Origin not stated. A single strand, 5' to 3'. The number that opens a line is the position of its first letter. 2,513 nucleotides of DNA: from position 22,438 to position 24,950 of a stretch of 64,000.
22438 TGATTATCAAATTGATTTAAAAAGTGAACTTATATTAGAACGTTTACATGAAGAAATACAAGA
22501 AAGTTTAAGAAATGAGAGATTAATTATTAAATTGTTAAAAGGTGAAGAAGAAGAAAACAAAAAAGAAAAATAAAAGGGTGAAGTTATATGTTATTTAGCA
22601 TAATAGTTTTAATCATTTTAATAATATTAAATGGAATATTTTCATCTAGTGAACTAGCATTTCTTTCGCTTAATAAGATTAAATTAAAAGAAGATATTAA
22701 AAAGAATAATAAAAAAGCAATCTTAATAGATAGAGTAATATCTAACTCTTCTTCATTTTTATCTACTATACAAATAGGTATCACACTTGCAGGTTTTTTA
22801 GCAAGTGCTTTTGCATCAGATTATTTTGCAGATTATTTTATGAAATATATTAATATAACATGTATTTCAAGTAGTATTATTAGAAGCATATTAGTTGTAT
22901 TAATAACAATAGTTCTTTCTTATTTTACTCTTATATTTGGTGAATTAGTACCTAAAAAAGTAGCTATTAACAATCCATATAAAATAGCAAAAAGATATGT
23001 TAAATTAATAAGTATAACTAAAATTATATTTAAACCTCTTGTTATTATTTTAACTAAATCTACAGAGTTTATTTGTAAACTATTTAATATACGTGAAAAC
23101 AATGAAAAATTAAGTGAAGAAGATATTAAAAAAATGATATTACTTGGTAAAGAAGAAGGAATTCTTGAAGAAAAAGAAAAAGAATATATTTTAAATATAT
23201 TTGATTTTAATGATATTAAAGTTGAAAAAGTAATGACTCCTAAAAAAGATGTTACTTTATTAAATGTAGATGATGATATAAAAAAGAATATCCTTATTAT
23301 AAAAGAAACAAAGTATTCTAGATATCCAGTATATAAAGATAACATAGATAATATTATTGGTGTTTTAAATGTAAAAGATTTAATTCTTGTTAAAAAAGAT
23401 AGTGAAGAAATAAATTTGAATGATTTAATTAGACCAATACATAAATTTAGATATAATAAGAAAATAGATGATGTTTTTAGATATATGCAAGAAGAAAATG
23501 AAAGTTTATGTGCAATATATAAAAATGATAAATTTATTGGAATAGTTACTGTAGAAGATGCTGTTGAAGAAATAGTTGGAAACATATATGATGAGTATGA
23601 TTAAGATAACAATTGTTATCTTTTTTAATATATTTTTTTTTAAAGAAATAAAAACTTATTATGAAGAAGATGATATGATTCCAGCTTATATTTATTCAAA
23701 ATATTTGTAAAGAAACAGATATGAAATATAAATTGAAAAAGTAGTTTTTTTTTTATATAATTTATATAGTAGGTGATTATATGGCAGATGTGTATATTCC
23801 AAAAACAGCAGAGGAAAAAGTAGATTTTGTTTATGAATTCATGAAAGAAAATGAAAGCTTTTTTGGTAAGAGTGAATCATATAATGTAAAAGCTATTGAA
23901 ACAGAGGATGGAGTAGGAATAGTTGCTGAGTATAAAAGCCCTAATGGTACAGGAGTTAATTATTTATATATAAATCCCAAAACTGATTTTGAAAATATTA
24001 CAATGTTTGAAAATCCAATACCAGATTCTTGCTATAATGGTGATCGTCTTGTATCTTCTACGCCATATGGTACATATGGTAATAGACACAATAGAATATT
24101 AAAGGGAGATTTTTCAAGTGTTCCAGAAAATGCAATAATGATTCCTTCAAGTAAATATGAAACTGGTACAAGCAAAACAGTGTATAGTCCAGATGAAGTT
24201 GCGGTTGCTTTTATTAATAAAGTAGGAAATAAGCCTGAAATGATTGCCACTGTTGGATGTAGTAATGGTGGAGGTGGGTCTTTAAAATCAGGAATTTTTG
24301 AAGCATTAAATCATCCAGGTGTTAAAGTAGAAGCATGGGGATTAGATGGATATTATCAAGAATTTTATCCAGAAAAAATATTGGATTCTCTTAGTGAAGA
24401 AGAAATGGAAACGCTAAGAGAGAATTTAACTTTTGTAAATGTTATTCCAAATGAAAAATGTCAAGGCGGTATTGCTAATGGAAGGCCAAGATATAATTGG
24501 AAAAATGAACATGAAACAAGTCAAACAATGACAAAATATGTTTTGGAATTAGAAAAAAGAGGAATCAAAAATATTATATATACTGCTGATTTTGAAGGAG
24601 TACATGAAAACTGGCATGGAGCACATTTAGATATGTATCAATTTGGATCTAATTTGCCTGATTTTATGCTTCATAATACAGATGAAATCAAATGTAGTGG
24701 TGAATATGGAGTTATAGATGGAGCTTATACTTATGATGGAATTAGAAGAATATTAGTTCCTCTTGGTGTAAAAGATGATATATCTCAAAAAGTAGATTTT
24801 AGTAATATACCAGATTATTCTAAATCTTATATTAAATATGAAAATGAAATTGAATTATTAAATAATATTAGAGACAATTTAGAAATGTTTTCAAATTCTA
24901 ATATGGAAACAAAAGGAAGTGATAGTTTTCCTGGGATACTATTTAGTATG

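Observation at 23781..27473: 1230-aa tail-anchored giant paralogue: exported-looking architecture with no N-terminal signal peptide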

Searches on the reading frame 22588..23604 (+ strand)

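Call 5: search_protein_families(library=pfam, proteins=[window:22588-23604:+], max_evalue=0.01)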
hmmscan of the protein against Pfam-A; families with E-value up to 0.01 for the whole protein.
window:22588-23604:+ (338 aa): 2 families
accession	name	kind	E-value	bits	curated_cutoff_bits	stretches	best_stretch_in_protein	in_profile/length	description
PF01595.25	CNNM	-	1.7e-48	165.1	28.4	1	6-197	1-181/181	Cyclin M transmembrane N-terminal domain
PF00571.33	CBS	-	2e-12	47.7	24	2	212-267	1-53/57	CBS domain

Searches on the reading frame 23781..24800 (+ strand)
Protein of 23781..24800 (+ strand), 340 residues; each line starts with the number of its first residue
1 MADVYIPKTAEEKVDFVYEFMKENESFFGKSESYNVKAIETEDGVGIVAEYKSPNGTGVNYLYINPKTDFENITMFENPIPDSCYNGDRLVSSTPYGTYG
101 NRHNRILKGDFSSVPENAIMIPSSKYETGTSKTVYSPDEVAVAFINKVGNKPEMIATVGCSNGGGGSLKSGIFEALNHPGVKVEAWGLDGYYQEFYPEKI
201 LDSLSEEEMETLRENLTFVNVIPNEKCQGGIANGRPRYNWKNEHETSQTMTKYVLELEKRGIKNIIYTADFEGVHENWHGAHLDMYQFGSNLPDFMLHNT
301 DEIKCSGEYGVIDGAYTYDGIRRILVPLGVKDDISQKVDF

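Call 16: search_protein_families(library=pfam, proteins=[window:23781-24800:+], max_evalue=10)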
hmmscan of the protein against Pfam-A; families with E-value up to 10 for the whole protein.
window:23781-24800:+ (340 aa): 0 families

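Call 78: search_solved_structures(query=A5, max_evalue=10)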
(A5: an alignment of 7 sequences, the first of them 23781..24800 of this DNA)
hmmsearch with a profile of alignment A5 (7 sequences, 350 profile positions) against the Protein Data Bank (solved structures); distinct sequences matched with E-value up to 10: 17.
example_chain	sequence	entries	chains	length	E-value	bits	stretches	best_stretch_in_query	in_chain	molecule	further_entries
3gfq_A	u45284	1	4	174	0.081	15.4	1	93-215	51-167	FMN-dependent NADPH-azoreductase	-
2gsw_A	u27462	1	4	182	0.11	14.9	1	94-215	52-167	yhdA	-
1nni_1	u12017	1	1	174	0.12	14.9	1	93-215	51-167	hypothetical protein yhda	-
2vrp_A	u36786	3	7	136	0.49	12.8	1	270-336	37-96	AGGRETIN ALPHA CHAIN | Snaclec rhodocytin subunit alpha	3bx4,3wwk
7dzt_A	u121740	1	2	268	0.64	12.4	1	120-175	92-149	DLH domain-containing protein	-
2ock_A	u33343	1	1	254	0.67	12.4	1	138-186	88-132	Valacyclovir hydrolase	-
7dzu_A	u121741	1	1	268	0.98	11.8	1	124-175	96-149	DLH domain-containing protein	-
3gfs_A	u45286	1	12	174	1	11.8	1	93-212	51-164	FMN-dependent NADPH-azoreductase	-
2ocg_A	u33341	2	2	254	1.2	11.5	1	138-186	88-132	Valacyclovir hydrolase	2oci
7bx9_A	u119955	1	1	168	1.3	11.5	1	114-215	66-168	Azoreductase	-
8air_A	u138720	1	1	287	1.3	11.4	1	135-170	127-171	RgCutII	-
7dzv_A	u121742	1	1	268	1.3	11.4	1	124-166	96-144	DLH domain-containing protein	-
7z6b_A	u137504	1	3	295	1.4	11.3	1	113-173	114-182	Cutinase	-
5by2_A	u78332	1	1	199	1.5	11.2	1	119-174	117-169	Phosphoheptose isomerase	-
3gfr_A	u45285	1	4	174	1.7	11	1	93-179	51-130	FMN-dependent NADPH-azoreductase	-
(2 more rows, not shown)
